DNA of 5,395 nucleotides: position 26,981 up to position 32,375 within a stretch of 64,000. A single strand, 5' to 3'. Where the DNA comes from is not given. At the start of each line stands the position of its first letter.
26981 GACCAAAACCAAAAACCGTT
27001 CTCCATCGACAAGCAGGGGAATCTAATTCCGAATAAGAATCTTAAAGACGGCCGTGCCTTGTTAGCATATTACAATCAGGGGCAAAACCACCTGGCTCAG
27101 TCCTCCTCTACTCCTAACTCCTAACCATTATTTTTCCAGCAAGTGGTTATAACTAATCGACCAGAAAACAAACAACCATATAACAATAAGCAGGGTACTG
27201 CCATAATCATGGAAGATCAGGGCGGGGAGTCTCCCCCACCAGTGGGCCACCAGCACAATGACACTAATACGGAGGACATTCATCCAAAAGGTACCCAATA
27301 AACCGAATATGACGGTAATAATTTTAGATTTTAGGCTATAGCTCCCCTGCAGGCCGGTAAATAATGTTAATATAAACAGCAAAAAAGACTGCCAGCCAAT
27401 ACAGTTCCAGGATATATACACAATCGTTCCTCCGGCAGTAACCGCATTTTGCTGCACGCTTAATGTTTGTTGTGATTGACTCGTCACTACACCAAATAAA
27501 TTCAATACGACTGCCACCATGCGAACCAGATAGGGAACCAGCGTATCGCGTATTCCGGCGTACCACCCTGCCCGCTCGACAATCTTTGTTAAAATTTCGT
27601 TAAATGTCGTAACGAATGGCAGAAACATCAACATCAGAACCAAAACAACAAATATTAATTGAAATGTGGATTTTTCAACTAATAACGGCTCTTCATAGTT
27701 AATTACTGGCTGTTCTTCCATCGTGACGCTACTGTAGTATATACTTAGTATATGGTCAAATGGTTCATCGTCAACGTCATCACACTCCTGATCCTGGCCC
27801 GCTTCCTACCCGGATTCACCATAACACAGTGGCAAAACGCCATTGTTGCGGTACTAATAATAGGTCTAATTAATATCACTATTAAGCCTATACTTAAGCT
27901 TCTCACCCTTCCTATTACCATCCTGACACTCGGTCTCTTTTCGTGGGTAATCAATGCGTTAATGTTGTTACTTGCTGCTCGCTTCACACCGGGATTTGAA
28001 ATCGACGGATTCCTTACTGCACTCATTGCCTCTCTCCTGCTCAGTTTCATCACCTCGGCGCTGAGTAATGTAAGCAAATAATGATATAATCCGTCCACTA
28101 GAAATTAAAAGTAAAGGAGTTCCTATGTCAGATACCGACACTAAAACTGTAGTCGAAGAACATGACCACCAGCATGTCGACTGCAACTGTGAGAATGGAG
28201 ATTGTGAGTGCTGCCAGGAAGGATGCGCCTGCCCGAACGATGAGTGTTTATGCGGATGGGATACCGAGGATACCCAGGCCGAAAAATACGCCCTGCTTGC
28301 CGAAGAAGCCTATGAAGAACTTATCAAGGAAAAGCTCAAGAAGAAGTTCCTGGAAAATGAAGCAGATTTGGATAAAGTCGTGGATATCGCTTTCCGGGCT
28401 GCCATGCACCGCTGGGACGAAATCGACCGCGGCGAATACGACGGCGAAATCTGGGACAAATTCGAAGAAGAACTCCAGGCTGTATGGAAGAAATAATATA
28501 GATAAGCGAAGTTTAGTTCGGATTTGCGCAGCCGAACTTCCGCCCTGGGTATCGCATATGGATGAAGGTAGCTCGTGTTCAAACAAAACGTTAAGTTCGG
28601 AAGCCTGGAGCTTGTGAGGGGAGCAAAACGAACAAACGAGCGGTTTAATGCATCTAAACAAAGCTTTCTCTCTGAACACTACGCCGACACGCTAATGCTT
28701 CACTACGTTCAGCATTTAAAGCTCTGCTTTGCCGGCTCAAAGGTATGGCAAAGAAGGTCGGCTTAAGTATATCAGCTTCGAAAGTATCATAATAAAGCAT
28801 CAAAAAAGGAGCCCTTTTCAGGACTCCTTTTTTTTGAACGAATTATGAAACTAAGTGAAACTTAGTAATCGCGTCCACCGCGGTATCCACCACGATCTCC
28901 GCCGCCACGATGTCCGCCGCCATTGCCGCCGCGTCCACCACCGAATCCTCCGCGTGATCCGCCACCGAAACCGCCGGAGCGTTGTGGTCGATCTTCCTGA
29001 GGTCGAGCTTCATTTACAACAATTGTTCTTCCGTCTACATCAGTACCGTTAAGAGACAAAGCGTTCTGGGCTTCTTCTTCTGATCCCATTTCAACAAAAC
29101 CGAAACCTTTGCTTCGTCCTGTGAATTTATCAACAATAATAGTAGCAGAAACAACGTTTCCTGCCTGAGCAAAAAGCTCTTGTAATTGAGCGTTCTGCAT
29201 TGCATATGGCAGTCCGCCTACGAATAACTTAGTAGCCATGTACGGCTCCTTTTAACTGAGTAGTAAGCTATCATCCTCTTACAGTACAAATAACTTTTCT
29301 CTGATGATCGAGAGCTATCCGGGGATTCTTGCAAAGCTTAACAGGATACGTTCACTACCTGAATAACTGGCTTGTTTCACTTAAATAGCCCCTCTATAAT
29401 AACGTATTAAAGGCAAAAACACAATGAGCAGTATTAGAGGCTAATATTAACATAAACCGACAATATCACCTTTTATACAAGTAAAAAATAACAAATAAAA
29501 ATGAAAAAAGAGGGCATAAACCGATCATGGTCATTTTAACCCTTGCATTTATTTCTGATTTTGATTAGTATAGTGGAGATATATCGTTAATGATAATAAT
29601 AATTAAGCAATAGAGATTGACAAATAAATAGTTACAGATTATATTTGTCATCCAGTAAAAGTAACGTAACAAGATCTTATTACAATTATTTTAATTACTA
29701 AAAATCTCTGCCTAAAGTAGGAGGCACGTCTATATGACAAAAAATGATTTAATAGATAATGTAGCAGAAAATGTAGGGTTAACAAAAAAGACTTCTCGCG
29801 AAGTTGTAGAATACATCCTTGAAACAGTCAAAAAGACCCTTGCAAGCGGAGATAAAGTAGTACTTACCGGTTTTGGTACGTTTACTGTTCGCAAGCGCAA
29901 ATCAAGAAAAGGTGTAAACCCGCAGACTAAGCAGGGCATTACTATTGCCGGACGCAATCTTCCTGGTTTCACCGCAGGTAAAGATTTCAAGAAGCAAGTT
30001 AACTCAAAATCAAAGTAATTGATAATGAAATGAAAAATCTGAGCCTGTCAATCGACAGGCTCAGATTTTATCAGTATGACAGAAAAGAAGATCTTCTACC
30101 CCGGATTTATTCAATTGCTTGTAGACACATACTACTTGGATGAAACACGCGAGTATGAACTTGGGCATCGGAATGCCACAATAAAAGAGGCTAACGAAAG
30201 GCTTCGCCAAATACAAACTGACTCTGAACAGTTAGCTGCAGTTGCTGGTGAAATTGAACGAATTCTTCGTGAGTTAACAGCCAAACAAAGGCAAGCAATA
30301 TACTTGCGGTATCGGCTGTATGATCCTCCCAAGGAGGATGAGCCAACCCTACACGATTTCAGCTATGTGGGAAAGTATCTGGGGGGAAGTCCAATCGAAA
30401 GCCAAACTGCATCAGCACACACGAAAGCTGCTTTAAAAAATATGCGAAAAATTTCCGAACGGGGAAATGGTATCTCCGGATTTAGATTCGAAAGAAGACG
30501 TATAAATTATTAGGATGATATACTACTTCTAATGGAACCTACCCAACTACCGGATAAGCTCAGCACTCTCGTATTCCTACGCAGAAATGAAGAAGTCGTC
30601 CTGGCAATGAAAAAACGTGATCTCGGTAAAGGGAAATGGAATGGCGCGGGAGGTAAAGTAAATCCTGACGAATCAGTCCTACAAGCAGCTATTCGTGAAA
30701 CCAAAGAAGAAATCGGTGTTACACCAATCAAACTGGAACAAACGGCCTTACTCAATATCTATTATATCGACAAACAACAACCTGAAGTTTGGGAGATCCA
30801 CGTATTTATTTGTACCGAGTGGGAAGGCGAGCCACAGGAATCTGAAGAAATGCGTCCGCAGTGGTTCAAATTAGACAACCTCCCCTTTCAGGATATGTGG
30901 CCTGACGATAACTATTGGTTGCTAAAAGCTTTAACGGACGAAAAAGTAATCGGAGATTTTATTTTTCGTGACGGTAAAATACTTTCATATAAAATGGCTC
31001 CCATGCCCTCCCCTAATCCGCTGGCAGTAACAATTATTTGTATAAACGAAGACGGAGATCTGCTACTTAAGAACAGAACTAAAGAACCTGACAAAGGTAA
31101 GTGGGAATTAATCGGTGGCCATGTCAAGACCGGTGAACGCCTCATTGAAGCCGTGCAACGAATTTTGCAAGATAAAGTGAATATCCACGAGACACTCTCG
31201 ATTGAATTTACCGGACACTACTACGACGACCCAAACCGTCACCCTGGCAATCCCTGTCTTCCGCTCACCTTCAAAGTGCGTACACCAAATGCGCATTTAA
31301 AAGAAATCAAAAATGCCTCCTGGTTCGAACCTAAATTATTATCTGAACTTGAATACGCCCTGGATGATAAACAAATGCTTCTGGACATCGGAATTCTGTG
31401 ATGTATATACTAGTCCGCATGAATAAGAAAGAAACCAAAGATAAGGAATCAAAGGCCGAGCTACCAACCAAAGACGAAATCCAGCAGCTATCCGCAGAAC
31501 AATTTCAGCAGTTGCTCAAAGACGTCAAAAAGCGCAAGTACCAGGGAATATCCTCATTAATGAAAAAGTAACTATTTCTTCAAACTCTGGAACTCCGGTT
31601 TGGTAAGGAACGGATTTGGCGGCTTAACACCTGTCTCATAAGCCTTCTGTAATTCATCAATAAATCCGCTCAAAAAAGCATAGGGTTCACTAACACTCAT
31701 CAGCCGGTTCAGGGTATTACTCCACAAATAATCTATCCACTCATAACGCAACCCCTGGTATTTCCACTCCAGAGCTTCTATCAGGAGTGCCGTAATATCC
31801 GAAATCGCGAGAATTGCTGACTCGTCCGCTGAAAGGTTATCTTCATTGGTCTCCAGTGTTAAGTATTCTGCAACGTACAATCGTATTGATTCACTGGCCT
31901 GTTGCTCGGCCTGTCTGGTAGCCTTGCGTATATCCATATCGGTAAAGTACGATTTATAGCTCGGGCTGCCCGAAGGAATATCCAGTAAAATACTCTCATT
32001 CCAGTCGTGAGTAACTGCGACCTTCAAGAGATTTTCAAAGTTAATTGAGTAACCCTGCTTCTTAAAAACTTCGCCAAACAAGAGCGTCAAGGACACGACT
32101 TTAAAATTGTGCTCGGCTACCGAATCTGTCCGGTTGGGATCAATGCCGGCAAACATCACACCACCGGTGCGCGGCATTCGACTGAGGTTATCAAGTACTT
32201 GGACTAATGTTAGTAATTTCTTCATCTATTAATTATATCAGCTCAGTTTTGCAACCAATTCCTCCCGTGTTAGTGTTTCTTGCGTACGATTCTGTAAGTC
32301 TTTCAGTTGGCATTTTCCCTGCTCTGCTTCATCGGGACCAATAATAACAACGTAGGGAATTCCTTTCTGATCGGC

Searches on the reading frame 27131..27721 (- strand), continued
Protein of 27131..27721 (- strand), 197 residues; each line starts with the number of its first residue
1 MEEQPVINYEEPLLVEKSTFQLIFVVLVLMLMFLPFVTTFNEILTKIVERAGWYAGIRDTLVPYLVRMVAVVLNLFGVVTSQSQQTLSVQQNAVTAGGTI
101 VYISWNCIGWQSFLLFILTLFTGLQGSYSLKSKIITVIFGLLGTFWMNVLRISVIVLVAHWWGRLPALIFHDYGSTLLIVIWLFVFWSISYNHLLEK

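Call 79: search_protein_families(library=ncbifam, proteins=[L020:7683-9968:+, L080:7635-10013:+, L054:7843-10017:+, L040:6698-9799:+, L027:10611-12665:+, L040:10591-12699:+, L049:2412-4457:+, L024:1679-3757:+, L043:17961-19619:-, L034:4136-5434:+], max_evalue=0.01)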
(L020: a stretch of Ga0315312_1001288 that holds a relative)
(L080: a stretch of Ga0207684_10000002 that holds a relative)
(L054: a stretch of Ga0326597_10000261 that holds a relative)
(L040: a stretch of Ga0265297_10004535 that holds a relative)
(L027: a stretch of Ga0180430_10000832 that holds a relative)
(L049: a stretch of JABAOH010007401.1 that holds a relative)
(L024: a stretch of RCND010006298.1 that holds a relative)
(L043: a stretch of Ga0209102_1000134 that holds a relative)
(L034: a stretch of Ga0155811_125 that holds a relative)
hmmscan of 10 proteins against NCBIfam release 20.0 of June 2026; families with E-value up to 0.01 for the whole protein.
L020:7683-9968:+ (762 aa): 27 families (the best 25 are shown)
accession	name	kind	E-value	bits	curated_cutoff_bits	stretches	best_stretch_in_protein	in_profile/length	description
TIGR03937.1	PgaC_IcaA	equivalog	1e-29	103.8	422.3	2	75-188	33-142/407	poly-beta-1,6-N-acetyl-D-glucosamine synthase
TIGR03030.1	CelA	equivalog_domain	8.8e-19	67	699.1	2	74-197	115-254/714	UDP-forming cellulose synthase catalytic subunit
NF053846.1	glyco_with_XrtP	equivalog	3.9e-17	62.1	520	1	295-411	243-358/440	XrtP-associated glycosyltransferase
TIGR04242.1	nodulat_NodC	equivalog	1.3e-15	57.2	550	2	222-349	147-283/395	chitooligosaccharide synthase NodC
NF008558.0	PRK11498.1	equivalog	1.7e-11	42.8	992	1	84-196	270-377/872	UDP-forming cellulose synthase catalytic subunit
NF047588.1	GlcsyltransPgfSStrep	equivalog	4.5e-10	39.2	500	1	88-208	2-121/308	glycosyltransferase PgfS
NF041865.1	EpsU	equivalog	1.4e-08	34.2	700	1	77-364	29-279/394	exopolysaccharide biosynthesis GT2 family glycosyltransferase EpsU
NF041875.1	EPS_EpsD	equivalog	2.2e-08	33.9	370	1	89-197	1-105/325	exopolysaccharide biosynthesis glycosyltransferase EpsD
TIGR03111.1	glyc2_xrt_Gpos1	hypoth_equivalog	2.8e-07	29.7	363.95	1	85-358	47-294/439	TIGR03111 family XrtG-associated glycosyltransferase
NF007453.0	PRK10018.1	equivalog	5.2e-07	29.6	382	1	86-194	5-109/280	colanic acid biosynthesis glycosyltransferase WcaA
TIGR03965.1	mycofact_glyco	equivalog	5.9e-07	28.7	280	1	83-195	70-178/467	mycofactocin biosynthesis glycosyltransferase MftF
TIGR04017.1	WcaA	equivalog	6.2e-07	29.3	495.75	1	87-190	5-104/279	colanic acid biosynthesis glycosyltransferase WcaA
NF047683.1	TeichurnBiosyTuaG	equivalog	7.7e-07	29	400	1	86-197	5-112/252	teichuronic acid biosynthesis protein TuaG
NF007986.1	PRK10714.1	equivalog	9e-07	28.2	529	1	87-198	6-117/316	undecaprenyl-phosphate 4-deoxy-4-formamido-L-arabinose transferase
NF045692.1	OglycostaseCruG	equivalog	3e-06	26.4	600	1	82-201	36-157/386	2'-O-glycosyltransferase CruG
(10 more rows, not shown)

L080:7635-10013:+ (793 aa): 19 families
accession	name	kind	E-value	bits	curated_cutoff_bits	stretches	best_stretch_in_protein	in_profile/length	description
TIGR03937.1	PgaC_IcaA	equivalog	2.2e-23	82.9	422.3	1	140-383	41-274/407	poly-beta-1,6-N-acetyl-D-glucosamine synthase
TIGR03030.1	CelA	equivalog_domain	6.5e-15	54.2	699.1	2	312-379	308-377/714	UDP-forming cellulose synthase catalytic subunit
NF053846.1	glyco_with_XrtP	equivalog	1.6e-13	50.1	520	1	326-427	245-342/440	XrtP-associated glycosyltransferase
NF041865.1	EpsU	equivalog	1.4e-11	44.1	700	1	148-411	43-294/394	exopolysaccharide biosynthesis GT2 family glycosyltransferase EpsU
TIGR04242.1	nodulat_NodC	equivalog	2e-09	36.9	550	1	141-441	45-339/395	chitooligosaccharide synthase NodC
TIGR03111.1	glyc2_xrt_Gpos1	hypoth_equivalog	5.6e-09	35.3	363.95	1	140-388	45-294/439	TIGR03111 family XrtG-associated glycosyltransferase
TIGR03965.1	mycofact_glyco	equivalog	1e-08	34.5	280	1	144-379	74-300/467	mycofactocin biosynthesis glycosyltransferase MftF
NF041875.1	EPS_EpsD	equivalog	8.9e-08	31.9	370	1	146-355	1-202/325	exopolysaccharide biosynthesis glycosyltransferase EpsD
NF007482.0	PRK10073.1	equivalog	6.1e-07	28.7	423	1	144-241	6-101/334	glycosyltransferase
NF008558.0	PRK11498.1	equivalog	1.4e-06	26.6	992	1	142-379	271-501/872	UDP-forming cellulose synthase catalytic subunit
NF047683.1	TeichurnBiosyTuaG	equivalog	1.5e-06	28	400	1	143-252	5-113/252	teichuronic acid biosynthesis protein TuaG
NF045692.1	OglycostaseCruG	equivalog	3.1e-05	23.1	600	1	146-351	43-247/386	2'-O-glycosyltransferase CruG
TIGR04182.1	glyco_TIGR04182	equivalog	4.6e-05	22.9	325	1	146-262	2-109/293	S-layer glycoprotein N-glycosyltransferase AglJ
TIGR04283.1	glyco_like_mftF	equivalog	8.5e-05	22.2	182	1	146-194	1-50/221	TIGR04283 family arsenosugar biosynthesis glycosyltransferase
NF041391.1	DPhHxTase_Halo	equivalog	0.00059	18.9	375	1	151-350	2-177/213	dolichyl-phosphate hexose transferase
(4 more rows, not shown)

L054:7843-10017:+ (725 aa): 16 families
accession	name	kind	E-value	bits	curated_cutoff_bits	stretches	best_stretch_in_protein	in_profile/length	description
TIGR03937.1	PgaC_IcaA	equivalog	3.7e-25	88.7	422.3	1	86-442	33-372/407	poly-beta-1,6-N-acetyl-D-glucosamine synthase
TIGR03030.1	CelA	equivalog_domain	2.4e-20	72.2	699.1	2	96-206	129-253/714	UDP-forming cellulose synthase catalytic subunit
NF008558.0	PRK11498.1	equivalog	8.3e-17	60.4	992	1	97-390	272-554/872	UDP-forming cellulose synthase catalytic subunit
NF053846.1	glyco_with_XrtP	equivalog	4.2e-12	45.5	520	1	282-385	245-348/440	XrtP-associated glycosyltransferase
NF041865.1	EpsU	equivalog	1.7e-09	37.2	700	1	101-369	42-299/394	exopolysaccharide biosynthesis GT2 family glycosyltransferase EpsU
TIGR04242.1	nodulat_NodC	equivalog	9.4e-08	31.4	550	1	95-339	45-288/395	chitooligosaccharide synthase NodC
TIGR03965.1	mycofact_glyco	equivalog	3.5e-07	29.5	280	1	92-206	68-179/467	mycofactocin biosynthesis glycosyltransferase MftF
NF041875.1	EPS_EpsD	equivalog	3.8e-06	26.5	370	1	100-204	1-102/325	exopolysaccharide biosynthesis glycosyltransferase EpsD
TIGR04017.1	WcaA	equivalog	3.1e-05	23.7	495.75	1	97-205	4-109/279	colanic acid biosynthesis glycosyltransferase WcaA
NF047683.1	TeichurnBiosyTuaG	equivalog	4.1e-05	23.3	400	1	96-218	4-122/252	teichuronic acid biosynthesis protein TuaG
NF050050.1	ProtGlycPglI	equivalog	7.1e-05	22.3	500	1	98-203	2-105/306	GalNAc(5)-diNAcBac-PP-undecaprenol beta-1,3-glucosyltransferase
NF007453.0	PRK10018.1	equivalog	0.00016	21.4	382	1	97-205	5-110/280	colanic acid biosynthesis glycosyltransferase WcaA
TIGR04283.1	glyco_like_mftF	equivalog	0.0012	18.5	182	0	100-147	1-48/221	TIGR04283 family arsenosugar biosynthesis glycosyltransferase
NF045692.1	OglycostaseCruG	equivalog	0.0016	17.5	600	1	100-205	43-151/386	2'-O-glycosyltransferase CruG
NF007482.0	PRK10073.1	equivalog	0.002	17.2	423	1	97-163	5-71/334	glycosyltransferase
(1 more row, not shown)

L040:6698-9799:+ (1034 aa): 21 families
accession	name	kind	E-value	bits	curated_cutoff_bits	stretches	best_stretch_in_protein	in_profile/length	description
TIGR03937.1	PgaC_IcaA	equivalog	1.1e-21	77.2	422.3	1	252-603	41-378/407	poly-beta-1,6-N-acetyl-D-glucosamine synthase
NF053846.1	glyco_with_XrtP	equivalog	7.2e-15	54.6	520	1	448-593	249-398/440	XrtP-associated glycosyltransferase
TIGR04242.1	nodulat_NodC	equivalog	1.7e-13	50.3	550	1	254-495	46-282/395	chitooligosaccharide synthase NodC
NF008558.0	PRK11498.1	equivalog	2.2e-10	39.1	992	1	241-497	258-501/872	UDP-forming cellulose synthase catalytic subunit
TIGR03030.1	CelA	equivalog_domain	1.1e-08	33.6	699.1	1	241-351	116-242/714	UDP-forming cellulose synthase catalytic subunit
TIGR03111.1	glyc2_xrt_Gpos1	hypoth_equivalog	1.7e-08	33.7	363.95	1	244-513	37-302/439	TIGR03111 family XrtG-associated glycosyltransferase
NF045692.1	OglycostaseCruG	equivalog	1.7e-07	30.5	600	1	258-471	43-249/386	2'-O-glycosyltransferase CruG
NF041865.1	EpsU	equivalog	2.7e-07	29.9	700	1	264-507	47-275/394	exopolysaccharide biosynthesis GT2 family glycosyltransferase EpsU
NF050050.1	ProtGlycPglI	equivalog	3.3e-07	30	500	1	256-357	2-103/306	GalNAc(5)-diNAcBac-PP-undecaprenol beta-1,3-glucosyltransferase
NF047683.1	TeichurnBiosyTuaG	equivalog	3.5e-07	30.1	400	1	255-347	5-96/252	teichuronic acid biosynthesis protein TuaG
NF007453.0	PRK10018.1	equivalog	5.3e-07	29.6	382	1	255-359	5-108/280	colanic acid biosynthesis glycosyltransferase WcaA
NF007482.0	PRK10073.1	equivalog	5.7e-07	28.8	423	1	256-319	6-71/334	glycosyltransferase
TIGR04017.1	WcaA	equivalog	6e-07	29.3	495.75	1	255-358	4-106/279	colanic acid biosynthesis glycosyltransferase WcaA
NF053739.1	GlytfEpsEBac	equivalog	7e-07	28.5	450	1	256-320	1-66/265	glycosyltransferase EpsE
NF047588.1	GlcsyltransPgfSStrep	equivalog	5.2e-06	25.9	500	1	258-363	3-111/308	glycosyltransferase PgfS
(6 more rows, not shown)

L027:10611-12665:+ (685 aa): 0 families

L040:10591-12699:+ (703 aa): 0 families

L049:2412-4457:+ (682 aa): 0 families

L024:1679-3757:+ (693 aa): 0 families

L043:17961-19619:- (553 aa): 2 families
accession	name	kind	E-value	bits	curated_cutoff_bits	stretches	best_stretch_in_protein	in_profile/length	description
NF047589.1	GlcsyltransPgfM1Strep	equivalog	1.9e-05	22.9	1400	1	488-549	890-950/955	glycosyltransferase PgfM1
NF047590.1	GlcsyltransPgfM2Strep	equivalog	0.0081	14.3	1500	1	484-547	812-874/884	glycosyltransferase PgfM2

L034:4136-5434:+ (433 aa): 1 family
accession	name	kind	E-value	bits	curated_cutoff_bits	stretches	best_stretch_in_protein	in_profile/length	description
TIGR01218.1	Gpos_tandem_5TM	subfamily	0.0042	16.9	35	1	325-428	71-172/208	tandem five-TM protein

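Call 80: predict_structure(alignment_id=A4)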
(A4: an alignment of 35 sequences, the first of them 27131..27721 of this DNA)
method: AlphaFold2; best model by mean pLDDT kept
length: 197 residues; sequences in the alignment: 35
mean_pLDDT: 82.9   pTM: 0.75
mean pLDDT of the five models: 82.9, 82.7, 81.0, 77.9, 77.8
residues with pLDDT >= 90: 67; 70-90: 105; 50-70: 22; < 50: 3
segments of 3 or more residues with pLDDT < 50: 94-96
pLDDT, mean of each block of 10 residues (from residue 1): 57 69 80 76 81 82 91 89 77 57 77 90 90 96 94 91 88 89 94 91
secondary structure, 60 per line:
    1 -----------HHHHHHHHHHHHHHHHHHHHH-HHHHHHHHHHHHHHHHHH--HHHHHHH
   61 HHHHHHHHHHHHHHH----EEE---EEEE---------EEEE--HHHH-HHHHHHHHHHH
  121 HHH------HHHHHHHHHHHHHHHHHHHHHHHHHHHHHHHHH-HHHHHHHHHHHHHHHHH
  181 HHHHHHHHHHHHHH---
elements in order: H12-32 H34-51 H54-75 E80-82 E86-89 E99-102 H105-108 H110-123 H130-162 H164-194

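Call 85: fold_search(model_id=the predicted structure, library=pdb)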
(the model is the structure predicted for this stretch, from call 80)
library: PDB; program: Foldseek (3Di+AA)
matches with E <= 10: 118; with E <= 0.001: 0
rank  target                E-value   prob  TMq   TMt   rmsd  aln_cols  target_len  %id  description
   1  6n2d_a                4.2e-01  0.14  0.22  0.22  16.7       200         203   14  Bacillus PS3 ATP synthase membrane region (released 2019-02-20)
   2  8j80_B                5.5e-01  0.13  0.20  0.16  18.0       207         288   12  Cryo-EM structure of hZnT7-Fab complex in zinc state 1, determined in heterogeneous conformations- one subunit in an i (released 2023-09-20)
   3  9itq_T                8.1e-01  0.10  0.23  0.20  16.8       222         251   13  Chloroflexus aurantiacus ATP synthase, state 3, focused refinement of FO (released 2025-03-19)
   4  8j7w_A                9.0e-01  0.13  0.24  0.18  16.6       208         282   10  Cryo-EM structure of hZnT7-Fab complex in zinc state 2, determined in heterogeneous conformations- one subunit in an i (released 2023-09-20)
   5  9itm_Z                9.0e-01  0.12  0.25  0.21  16.1       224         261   12  Chloroflexus aurantiacus ATP synthase, state 1, focused refinement of FO (released 2025-03-19)
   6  9itx_Z                9.0e-01  0.10  0.23  0.19  16.9       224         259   15  Chloroflexus aurantiacus ADP-bound ATP synthase, state 2, focused refinement of FO (released 2025-03-19)
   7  9jc2_B                1.0e+00  0.11  0.21  0.23  16.5       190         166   14  Engineering of ATP synthase Fo (released 2025-07-09)
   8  9its_Z                1.0e+00  0.10  0.24  0.20  14.9       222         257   13  Chloroflexus aurantiacus ADP-bound ATP synthase, state 1 (released 2025-03-19)
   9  9itt_Z                1.0e+00  0.09  0.23  0.19  16.5       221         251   14  Chloroflexus aurantiacus ADP-bound ATP synthase, state 2 (released 2025-03-19)
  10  5dwk_C                1.3e+00  0.35  0.26  0.41   5.3        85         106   14  Diacylglycerol Kinase solved by multi crystal multi orientation native SAD (released 2016-03-23)
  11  9itm_T                1.4e+00  0.11  0.27  0.22  16.2       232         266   13  Chloroflexus aurantiacus ATP synthase, state 1, focused refinement of FO (released 2025-03-19)
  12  4up6_B                1.6e+00  0.21  0.24  0.35   5.5        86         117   13  Crystal structure of the wild-type diacylglycerol kinase refolded in the lipid cubic phase (released 2014-10-22)
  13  8j80_A                1.6e+00  0.08  0.20  0.15  12.3       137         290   12  Cryo-EM structure of hZnT7-Fab complex in zinc state 1, determined in heterogeneous conformations- one subunit in an i (released 2023-09-20)
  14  9itj_T                1.6e+00  0.08  0.23  0.21  17.0       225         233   15  Chloroflexus aurantiacus ATP synthase, state 1 (released 2025-03-19)
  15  1ise                  1.7e+00  0.06  0.17  0.18  20.4       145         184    8  Crystal structure of a mutant of ribosome recycling factor from Escherichia coli, Arg132Gly (released 2003-10-07)
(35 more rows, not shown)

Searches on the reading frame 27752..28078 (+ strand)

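Call 35: search_protein_families(library=ncbifam, proteins=[window:27752-28078:+], max_evalue=10)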
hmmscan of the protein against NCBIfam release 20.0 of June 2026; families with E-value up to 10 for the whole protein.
window:27752-28078:+ (109 aa): 4 families
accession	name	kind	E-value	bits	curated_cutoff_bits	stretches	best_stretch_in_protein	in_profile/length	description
TIGR04513.1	VPAMP_CTERM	subfamily_domain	0.005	16.8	32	1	66-81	11-26/28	VPAMP-CTERM sorting domain-containing protein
NF002453.0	PRK01636.1-1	equivalog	0.0093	16.3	172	1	55-104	6-55/134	fluoride efflux transporter CrcB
NF002456.0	PRK01636.1-4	equivalog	0.025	14.9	173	1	52-102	3-53/126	fluoride efflux transporter CrcB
TIGR02454.1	ECF_T_CbiQ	equivalog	9.8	5.9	111.8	0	8-68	9-68/200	cobalt ECF transporter T component CbiQ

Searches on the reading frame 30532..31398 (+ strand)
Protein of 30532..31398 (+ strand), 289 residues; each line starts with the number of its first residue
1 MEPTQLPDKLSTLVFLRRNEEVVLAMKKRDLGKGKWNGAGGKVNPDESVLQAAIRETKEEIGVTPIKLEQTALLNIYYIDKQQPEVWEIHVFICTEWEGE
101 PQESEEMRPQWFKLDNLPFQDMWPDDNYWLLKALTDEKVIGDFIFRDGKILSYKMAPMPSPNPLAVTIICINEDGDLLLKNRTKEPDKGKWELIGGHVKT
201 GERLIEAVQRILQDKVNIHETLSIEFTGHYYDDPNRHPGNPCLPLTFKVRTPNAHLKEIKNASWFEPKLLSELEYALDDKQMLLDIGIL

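Call 4: search_protein_families(library=pfam, proteins=[window:30532-31398:+], max_evalue=0.01)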
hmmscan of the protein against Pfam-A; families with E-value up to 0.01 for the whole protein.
window:30532-31398:+ (289 aa): 2 families
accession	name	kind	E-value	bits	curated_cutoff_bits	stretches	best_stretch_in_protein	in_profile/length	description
PF00293.34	NUDIX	-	2.9e-33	115.1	21.1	2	11-129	5-130/134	NUDIX domain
PF14815.12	NUDIX_4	-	2.5e-07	30.9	35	1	17-117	6-98/113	NUDIX domain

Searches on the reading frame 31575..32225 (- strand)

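Call 5: search_protein_families(library=pfam, proteins=[window:31575-32225:-], max_evalue=0.01)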
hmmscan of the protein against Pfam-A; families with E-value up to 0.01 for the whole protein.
window:31575-32225:- (217 aa): 2 families
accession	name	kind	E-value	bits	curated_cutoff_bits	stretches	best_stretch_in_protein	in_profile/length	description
PF12917.13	YfbR-like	-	1.5e-09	38.2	25.9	1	31-154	21-144/182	5'-deoxynucleotidase YfbR-like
PF13023.12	HD_3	-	5.9e-07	30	22.5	1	16-132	6-119/165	HD domain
